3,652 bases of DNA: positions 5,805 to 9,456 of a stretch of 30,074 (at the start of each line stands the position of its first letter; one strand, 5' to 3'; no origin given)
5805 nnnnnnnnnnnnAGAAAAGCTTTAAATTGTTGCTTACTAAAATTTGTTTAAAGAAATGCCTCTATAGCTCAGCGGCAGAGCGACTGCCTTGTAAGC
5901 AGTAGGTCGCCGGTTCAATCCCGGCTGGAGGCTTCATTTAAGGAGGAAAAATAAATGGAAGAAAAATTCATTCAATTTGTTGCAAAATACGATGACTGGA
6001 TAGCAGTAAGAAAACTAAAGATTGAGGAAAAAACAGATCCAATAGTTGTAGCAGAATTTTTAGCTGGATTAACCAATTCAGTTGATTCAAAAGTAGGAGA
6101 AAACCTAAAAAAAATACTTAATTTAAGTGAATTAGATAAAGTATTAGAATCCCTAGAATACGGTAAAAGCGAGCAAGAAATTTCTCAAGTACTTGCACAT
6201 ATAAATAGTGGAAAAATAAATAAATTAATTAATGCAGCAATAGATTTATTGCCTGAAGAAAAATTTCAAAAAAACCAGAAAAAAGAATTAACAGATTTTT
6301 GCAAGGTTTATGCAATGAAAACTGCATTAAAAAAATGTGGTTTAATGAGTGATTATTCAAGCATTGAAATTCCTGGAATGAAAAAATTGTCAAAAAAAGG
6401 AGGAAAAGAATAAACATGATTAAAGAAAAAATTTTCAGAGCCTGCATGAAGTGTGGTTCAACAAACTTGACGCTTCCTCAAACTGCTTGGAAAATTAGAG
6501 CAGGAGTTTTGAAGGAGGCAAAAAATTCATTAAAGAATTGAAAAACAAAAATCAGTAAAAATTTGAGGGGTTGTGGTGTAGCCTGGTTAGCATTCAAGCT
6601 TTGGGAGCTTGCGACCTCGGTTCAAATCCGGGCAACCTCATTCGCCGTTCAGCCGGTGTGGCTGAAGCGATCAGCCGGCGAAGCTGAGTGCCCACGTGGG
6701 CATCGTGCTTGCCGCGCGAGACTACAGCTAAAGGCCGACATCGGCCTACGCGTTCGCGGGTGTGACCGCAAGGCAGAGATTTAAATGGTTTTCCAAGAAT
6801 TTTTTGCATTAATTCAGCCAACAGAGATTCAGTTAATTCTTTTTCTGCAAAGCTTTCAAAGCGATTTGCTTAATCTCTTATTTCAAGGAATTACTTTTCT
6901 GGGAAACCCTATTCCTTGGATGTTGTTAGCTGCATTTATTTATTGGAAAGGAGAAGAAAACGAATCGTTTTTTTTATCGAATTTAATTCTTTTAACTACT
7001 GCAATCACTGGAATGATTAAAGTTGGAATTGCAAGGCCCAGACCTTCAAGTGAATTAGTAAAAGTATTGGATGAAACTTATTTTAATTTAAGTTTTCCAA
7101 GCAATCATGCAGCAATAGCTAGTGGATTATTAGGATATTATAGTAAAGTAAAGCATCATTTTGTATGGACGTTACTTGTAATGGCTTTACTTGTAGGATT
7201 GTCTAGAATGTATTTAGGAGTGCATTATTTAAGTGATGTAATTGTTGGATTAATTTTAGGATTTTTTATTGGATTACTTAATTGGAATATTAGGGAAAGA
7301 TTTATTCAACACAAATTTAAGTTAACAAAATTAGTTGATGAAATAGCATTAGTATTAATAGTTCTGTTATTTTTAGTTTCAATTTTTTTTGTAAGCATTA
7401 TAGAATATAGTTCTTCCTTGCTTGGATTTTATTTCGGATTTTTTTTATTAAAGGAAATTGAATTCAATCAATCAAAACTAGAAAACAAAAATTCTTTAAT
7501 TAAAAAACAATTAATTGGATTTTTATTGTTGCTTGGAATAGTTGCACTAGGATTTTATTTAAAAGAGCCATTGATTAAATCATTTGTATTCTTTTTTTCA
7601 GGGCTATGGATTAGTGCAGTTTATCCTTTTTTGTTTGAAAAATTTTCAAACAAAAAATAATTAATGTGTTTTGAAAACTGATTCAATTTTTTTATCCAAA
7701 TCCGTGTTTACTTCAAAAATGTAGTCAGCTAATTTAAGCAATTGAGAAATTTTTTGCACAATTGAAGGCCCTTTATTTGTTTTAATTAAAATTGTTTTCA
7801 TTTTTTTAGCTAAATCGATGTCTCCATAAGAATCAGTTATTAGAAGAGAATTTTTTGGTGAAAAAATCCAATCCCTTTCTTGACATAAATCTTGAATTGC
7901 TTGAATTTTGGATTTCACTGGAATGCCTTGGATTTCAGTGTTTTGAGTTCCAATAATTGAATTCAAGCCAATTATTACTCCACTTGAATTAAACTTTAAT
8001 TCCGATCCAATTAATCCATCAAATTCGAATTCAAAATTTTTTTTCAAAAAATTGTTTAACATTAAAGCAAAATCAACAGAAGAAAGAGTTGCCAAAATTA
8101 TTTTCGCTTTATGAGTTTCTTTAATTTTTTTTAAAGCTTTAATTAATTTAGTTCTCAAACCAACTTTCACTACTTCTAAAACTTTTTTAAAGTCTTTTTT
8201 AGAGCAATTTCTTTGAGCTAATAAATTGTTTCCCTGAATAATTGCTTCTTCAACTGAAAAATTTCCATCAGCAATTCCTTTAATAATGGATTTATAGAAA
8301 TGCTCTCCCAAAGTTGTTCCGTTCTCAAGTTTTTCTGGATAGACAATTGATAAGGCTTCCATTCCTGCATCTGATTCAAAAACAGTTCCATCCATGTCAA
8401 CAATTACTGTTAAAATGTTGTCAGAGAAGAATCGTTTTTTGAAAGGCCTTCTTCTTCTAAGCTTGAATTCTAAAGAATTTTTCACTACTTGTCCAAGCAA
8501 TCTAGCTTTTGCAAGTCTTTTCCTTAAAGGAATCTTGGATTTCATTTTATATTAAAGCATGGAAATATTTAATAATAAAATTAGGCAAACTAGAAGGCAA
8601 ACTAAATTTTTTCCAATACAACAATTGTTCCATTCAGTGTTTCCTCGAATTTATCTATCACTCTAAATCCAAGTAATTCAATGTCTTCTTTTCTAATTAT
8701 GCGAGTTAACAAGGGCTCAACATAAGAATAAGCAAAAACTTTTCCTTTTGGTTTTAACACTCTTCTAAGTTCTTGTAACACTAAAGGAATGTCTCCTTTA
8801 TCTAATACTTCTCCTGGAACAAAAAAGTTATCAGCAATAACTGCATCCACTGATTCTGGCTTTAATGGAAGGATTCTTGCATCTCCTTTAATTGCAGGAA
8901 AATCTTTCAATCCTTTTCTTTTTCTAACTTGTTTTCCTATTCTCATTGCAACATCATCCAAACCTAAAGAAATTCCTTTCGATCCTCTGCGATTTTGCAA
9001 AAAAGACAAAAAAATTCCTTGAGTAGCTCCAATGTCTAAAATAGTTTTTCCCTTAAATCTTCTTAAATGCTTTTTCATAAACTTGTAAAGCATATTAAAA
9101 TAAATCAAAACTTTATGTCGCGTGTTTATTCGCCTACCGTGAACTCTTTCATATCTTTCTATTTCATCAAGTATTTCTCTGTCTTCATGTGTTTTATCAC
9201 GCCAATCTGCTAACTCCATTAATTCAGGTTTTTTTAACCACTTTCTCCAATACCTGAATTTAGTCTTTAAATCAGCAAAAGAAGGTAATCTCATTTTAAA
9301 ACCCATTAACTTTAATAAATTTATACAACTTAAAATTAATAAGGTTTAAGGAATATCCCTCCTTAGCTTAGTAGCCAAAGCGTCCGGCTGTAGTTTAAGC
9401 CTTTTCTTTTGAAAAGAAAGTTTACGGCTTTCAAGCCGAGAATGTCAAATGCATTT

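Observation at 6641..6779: Family of GC-rich ~140-nt hairpin elements (four copies in 30 kb) that I cannot assign to any known RNA or mobile element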

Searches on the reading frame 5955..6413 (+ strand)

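Call 28: search_protein_families(library=pfam, proteins=[window:5955-6413:+], max_evalue=0.01)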
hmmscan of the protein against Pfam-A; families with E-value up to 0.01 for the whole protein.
window:5955-6413:+ (152 aa): 2 families
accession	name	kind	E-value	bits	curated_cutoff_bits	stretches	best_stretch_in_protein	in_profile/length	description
PF10869.13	DUF2666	-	8.9e-13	49.1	23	1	4-136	2-125/135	Domain of unknown function (DUF2666)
PF20649.3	COG5_C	-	0.0051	17.2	24.7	1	6-91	4-85/186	Conserved oligomeric Golgi complex subunit 5, C-terminal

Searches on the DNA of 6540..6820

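Call 12: search_rna_families(source=window, start=6540, end=6820, threshold=evalue, max_evalue=10, show_alignments=3)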
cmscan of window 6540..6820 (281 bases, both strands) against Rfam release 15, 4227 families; matches with E-value up to 10: 3.
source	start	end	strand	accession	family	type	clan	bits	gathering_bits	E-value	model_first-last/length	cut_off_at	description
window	6567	6640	+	RF00005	tRNA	Gene; tRNA;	CL00001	55.4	29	1.5e-11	1-71/71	no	tRNA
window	6630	6692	-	RF03575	mir-rL1-14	Gene; miRNA;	-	20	60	0.23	1-87/87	no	mir-rL1-14 microRNA precursor family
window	6691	6750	+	RF03078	chrB-a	Cis-reg;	-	14.5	43.9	3.2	1-80/80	no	chrB-a RNA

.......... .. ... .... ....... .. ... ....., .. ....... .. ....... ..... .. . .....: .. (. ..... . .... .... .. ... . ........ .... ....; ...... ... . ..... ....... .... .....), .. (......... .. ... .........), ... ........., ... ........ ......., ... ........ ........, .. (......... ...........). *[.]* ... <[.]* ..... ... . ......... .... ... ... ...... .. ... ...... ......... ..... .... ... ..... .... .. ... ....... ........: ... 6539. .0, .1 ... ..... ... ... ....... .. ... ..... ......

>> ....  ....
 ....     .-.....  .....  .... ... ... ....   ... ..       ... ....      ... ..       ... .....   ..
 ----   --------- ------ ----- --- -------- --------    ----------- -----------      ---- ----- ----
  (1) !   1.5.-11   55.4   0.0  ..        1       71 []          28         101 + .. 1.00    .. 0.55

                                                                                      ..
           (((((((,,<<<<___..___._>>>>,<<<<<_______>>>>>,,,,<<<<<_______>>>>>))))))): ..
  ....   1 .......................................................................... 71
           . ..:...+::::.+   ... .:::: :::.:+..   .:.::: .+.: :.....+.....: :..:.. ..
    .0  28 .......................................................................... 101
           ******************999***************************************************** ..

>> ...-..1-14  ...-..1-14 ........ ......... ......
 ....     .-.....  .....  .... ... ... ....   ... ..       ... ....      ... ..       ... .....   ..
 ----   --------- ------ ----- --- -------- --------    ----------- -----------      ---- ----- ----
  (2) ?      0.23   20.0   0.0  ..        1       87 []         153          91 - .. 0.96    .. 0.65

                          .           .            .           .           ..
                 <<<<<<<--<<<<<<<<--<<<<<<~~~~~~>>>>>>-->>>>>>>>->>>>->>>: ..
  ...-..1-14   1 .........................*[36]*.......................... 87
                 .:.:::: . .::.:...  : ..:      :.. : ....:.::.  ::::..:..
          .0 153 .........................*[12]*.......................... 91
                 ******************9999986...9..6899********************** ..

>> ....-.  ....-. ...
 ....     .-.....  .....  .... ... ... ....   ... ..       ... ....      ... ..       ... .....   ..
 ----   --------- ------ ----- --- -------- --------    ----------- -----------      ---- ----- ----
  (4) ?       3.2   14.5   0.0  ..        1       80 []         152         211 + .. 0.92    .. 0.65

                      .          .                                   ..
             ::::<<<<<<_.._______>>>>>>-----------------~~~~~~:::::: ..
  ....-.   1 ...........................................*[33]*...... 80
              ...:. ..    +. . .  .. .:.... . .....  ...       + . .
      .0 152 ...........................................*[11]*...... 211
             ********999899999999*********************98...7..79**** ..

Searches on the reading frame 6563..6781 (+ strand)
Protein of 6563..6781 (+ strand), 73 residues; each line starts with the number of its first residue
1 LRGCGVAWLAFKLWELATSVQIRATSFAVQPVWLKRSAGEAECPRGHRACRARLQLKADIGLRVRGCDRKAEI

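Call 69: list_cluster_members(proteins=[window:6563-6781:+, window:6597-6821:-, window:18999-19271:+, L003:5460-5768:-, L008:5413-5724:-, L007:898-1146:-, L014:3187-3555:-])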
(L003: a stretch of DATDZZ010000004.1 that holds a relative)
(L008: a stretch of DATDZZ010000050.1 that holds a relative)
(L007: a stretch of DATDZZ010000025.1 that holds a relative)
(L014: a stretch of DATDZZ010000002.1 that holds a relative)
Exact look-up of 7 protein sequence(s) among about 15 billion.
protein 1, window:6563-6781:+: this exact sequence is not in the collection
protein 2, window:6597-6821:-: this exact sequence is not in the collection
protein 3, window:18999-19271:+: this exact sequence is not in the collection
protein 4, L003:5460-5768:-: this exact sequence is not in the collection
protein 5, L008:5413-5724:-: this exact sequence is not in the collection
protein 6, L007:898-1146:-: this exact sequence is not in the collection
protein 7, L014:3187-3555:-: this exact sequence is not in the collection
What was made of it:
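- Tried and rejected: Exact look-up of seven ORFs overlapping arrays found none in the collection (call 69).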

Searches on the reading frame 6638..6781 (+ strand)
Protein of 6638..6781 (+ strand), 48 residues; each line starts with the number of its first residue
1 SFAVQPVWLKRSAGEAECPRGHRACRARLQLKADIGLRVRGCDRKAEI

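Call 68: find_homologous_proteins(query=window:6638-6781:+, max_evalue=10)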
Query seq(48 aa): no candidate shares three 5-residue words with the query. No homologue found.
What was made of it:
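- Tried and rejected: A search with the translated array found no candidates (call 68).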

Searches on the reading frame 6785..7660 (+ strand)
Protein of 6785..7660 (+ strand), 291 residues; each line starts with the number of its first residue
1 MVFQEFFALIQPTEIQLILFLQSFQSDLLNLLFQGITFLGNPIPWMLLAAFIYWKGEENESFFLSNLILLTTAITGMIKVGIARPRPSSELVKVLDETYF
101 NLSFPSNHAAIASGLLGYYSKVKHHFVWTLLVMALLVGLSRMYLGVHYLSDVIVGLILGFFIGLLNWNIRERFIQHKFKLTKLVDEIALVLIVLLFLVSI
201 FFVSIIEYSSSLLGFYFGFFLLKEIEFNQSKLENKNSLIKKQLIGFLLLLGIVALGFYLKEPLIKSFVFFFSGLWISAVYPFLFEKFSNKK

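Call 28: search_protein_families(library=pfam, proteins=[window:6785-7660:+], max_evalue=0.01)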
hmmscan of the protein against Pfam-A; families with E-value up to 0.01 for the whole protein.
window:6785-7660:+ (291 aa): 2 families
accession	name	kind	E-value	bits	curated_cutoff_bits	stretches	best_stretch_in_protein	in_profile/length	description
PF01569.27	PAP2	-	6.1e-22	78.2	27.2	1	65-172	6-127/130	PAP2 superfamily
PF14378.12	PAP2_3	-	1.3e-07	32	27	1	102-162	125-187/190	PAP2 superfamily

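Call 35: find_encoding_contigs(protein=window:6785-7660:+, flank=10000, max_places=10)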
Protein window:6785-7660:+ (291 aa): 2 contigs read that carry it; 2 places shown.
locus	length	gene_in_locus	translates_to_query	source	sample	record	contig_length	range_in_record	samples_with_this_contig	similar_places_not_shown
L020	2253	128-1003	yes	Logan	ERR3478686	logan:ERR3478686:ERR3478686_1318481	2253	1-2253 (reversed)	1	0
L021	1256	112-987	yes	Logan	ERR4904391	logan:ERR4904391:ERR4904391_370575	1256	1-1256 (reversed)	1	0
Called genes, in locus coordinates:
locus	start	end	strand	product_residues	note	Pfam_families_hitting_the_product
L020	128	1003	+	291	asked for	PF01569:PAP2, PF14378:PAP2_3 (weak)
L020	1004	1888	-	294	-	-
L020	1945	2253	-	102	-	?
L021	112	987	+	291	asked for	PF01569:PAP2, PF14378:PAP2_3 (weak)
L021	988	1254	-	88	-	?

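Call 37: find_homologous_proteins(query=window:6785-7660:+, max_evalue=1e-10)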
Query window:6785-7660:+ (291 aa): 61 proteins with E <= 1e-10 among 7304 candidates.
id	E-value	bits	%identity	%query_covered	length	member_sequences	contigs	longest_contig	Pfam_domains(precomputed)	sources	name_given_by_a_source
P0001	3.5e-178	610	100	100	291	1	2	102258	PF01569.28,PF14378.13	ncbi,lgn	-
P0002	1.5e-59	221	42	98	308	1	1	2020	PF22778.4,PF01569.28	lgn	-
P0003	1.0e-53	202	46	94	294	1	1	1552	PF01569.28,PF14378.13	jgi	-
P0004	8.3e-47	179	39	92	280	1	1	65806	PF01569.28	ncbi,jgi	-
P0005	5.2e-44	170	37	90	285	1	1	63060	PF01569.28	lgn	-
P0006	9.9e-37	146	36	94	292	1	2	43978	PF01569.28,PF14378.13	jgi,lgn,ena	-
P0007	6.8e-23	100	30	94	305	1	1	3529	PF01569.28,PF14378.13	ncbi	-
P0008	2.5e-22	99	30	94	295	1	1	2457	PF01569.28,PF14378.13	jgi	jgi:membrane-associated phospholipid phosphatase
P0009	1.1e-21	96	32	94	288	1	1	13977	PF01569.28,PF14378.13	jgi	jgi:membrane-associated phospholipid phosphatase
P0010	2.0e-21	96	31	95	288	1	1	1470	PF01569.28,PF14378.13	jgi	jgi:membrane-associated phospholipid phosphatase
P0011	2.2e-21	95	30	94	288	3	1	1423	PF01569.28,PF14378.13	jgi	-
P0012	3.5e-21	95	31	94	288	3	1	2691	PF01569.28,PF14378.13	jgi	jgi:membrane-associated phospholipid phosphatase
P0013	7.2e-21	94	31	91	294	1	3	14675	PF01569.28,PF14378.13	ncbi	-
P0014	2.8e-20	92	30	94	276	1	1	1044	PF01569.28,PF14378.13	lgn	-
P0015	4.7e-20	91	31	93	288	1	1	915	PF01569.28,PF14378.13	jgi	jgi:membrane-associated phospholipid phosphatase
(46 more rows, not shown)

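Call 38: find_encoding_contigs(protein=P0004, flank=10000, max_places=4)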
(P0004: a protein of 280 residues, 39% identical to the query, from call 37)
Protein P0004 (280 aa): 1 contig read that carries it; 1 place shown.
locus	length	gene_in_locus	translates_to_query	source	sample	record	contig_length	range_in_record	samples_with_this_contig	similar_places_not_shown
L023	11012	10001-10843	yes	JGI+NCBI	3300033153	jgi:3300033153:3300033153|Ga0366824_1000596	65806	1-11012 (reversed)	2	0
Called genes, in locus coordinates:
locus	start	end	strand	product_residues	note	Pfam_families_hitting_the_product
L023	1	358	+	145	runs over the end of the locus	-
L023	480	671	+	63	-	-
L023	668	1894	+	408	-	PF00152:tRNA-synt_2 (faint), PF01409:tRNA-synt_2d (weak), PF13393:tRNA-synt_His, PF00587:tRNA-synt_2b, PF03129:HGTP_anticodon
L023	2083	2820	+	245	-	PF06026:Rib_5-P_isom_A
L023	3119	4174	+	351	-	PF01118:Semialdhyde_dh, PF02774:Semialdhyde_dhC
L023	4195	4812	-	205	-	PF13489:Methyltransf_23, PF01209:Ubie_methyltran (weak), PF13847:Methyltransf_31 (weak), PF08241:Methyltransf_11, PF13649:Methyltransf_25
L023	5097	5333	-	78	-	-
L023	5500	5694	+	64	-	-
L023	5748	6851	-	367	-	PF04851:ResIII, PF00270:DEAD, PF00271:Helicase_C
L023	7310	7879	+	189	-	PF01976:DUF116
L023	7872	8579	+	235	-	-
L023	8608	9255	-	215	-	PF03692:CxxCxxCC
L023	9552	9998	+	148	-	PF10869:DUF2666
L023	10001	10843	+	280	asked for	PF01569:PAP2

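Call 39: find_encoding_contigs(protein=P0005, flank=10000, max_places=4)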
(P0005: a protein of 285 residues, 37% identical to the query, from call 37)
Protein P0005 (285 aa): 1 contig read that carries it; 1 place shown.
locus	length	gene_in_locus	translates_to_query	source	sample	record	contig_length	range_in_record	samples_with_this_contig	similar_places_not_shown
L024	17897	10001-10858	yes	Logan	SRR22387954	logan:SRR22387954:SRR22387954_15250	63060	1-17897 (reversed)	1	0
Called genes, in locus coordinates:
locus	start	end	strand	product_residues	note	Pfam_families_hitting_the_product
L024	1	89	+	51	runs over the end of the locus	PF02201:SWIB (weak)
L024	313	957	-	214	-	-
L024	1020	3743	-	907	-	PF00690:Cation_ATPase_N, PF00122:E1-E2_ATPase, PF13246:Cation_ATPase, PF00702:Hydrolase, PF00689:Cation_ATPase_C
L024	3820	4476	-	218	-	PF03692:CxxCxxCC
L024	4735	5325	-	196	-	-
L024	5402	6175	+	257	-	PF02129:Peptidase_S15 (faint), PF20434:BD-FAE (faint), PF02273:Acyl_transf_2, PF00561:Abhydrolase_1 (weak), PF12146:Hydrolase_4 (weak), PF12697:Abhydrolase_6 (weak), PF20408:Abhydrolase_11 (faint), PF00326:Peptidase_S9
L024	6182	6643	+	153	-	PF10869:DUF2666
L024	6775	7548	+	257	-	-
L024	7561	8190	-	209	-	PF00657:Lipase_GDSL, PF13472:Lipase_GDSL_2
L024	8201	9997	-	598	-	PF00133:tRNA-synt_1, PF09334:tRNA-synt_1g, PF08264:Anticodon_1 (weak), PF19303:Anticodon_3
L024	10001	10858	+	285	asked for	PF01569:PAP2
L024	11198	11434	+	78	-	-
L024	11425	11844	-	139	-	-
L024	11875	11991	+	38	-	-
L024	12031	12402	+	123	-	-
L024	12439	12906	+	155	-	-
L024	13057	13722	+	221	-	-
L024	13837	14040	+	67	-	PF26688:RHH_12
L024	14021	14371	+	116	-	PF02452:PemK_toxin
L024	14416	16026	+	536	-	PF04389:Peptidase_M28 (weak), PF05343:Peptidase_M42 (faint), PF01546:Peptidase_M20, PF07687:M20_dimer, PF00293:NUDIX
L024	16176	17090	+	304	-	PF02661:Fic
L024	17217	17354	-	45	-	-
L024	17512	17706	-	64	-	-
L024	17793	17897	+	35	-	?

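Call 42: list_cluster_members(proteins=[P0001, P0004])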
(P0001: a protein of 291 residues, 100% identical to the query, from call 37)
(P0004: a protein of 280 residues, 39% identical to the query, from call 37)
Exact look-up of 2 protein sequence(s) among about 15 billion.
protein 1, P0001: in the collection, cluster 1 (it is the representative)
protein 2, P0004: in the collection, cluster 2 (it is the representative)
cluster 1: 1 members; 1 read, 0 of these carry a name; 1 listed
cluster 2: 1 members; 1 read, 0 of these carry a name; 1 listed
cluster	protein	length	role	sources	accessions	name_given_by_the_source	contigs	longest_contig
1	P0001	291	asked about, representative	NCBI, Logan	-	-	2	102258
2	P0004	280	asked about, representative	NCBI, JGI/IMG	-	-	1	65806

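Call 46: find_encoding_contigs(protein=P0002, flank=10000, max_places=3)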
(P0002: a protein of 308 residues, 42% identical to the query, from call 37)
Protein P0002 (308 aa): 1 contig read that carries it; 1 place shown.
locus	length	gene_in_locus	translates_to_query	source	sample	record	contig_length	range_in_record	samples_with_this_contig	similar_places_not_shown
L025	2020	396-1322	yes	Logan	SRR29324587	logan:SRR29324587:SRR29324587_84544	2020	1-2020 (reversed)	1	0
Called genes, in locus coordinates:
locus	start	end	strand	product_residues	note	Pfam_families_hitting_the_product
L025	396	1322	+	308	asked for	PF01569:PAP2, PF22778:VCPO_2nd (faint)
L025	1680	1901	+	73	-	-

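Call 47: find_encoding_contigs(protein=P0003, flank=10000, max_places=3)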
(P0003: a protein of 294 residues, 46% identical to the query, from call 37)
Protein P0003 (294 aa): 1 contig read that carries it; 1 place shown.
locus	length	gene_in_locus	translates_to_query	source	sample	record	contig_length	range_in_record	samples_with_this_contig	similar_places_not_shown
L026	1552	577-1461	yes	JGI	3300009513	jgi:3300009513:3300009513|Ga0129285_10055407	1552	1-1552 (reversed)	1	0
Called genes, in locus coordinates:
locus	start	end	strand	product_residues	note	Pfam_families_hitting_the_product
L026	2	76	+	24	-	?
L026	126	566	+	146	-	PF10869:DUF2666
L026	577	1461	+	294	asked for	PF14378:PAP2_3 (weak), PF01569:PAP2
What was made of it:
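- Tried and rejected: This was rejected because DUF2666-PAP2 synteny runs across A in relatives (calls 38, 47).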

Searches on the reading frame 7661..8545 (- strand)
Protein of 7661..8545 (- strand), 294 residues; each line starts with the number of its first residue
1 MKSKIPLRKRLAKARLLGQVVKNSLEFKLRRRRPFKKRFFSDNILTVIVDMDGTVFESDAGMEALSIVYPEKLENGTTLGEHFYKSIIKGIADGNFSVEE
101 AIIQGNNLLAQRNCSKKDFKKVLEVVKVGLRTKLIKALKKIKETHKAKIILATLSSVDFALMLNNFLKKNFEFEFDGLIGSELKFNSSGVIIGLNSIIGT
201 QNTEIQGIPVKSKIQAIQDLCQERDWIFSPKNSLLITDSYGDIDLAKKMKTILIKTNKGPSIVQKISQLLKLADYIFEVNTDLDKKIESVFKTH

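Call 28: search_protein_families(library=pfam, proteins=[window:7661-8545:-], max_evalue=0.01)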
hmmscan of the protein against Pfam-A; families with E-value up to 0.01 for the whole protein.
window:7661-8545:- (294 aa): 1 family
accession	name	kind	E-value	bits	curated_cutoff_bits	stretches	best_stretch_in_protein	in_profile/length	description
PF12710.13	HAD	-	3.5e-05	24.7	27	1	47-247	1-189/189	haloacid dehalogenase-like hydrolase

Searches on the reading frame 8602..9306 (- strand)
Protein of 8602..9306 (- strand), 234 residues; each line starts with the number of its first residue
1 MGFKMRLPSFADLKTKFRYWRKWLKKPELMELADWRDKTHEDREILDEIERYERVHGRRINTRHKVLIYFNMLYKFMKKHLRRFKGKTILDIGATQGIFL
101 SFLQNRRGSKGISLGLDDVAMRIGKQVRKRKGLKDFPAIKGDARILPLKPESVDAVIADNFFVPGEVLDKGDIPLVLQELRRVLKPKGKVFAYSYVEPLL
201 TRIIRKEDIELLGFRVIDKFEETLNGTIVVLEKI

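Call 57: search_protein_families(library=pfam, proteins=[window:8602-9306:-], max_evalue=0.001)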
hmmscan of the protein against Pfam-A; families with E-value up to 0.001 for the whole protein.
window:8602-9306:- (234 aa): 7 families
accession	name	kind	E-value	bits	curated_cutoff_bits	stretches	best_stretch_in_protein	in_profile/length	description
PF13847.12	Methyltransf_31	-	1e-10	41.9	27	1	85-198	3-117/145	Methyltransferase domain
PF08241.18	Methyltransf_11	-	1.5e-09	38.8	21.2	1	90-191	1-94/95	Methyltransferase domain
PF13649.12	Methyltransf_25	-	1.8e-09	38.6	27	1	89-188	1-97/97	Methyltransferase domain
PF01209.24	Ubie_methyltran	-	1.7e-05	24.8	20.1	1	75-195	37-154/233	ubiE/COQ5 methyltransferase family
PF08242.18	Methyltransf_12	-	0.0005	21.2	30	1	90-189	1-97/98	Methyltransferase domain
PF01728.25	FtsJ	-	0.00086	19.7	24.1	0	82-191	19-136/181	FtsJ-like methyltransferase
PF13489.12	Methyltransf_23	-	0.00087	19.5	27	0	83-191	20-115/164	Methyltransferase domain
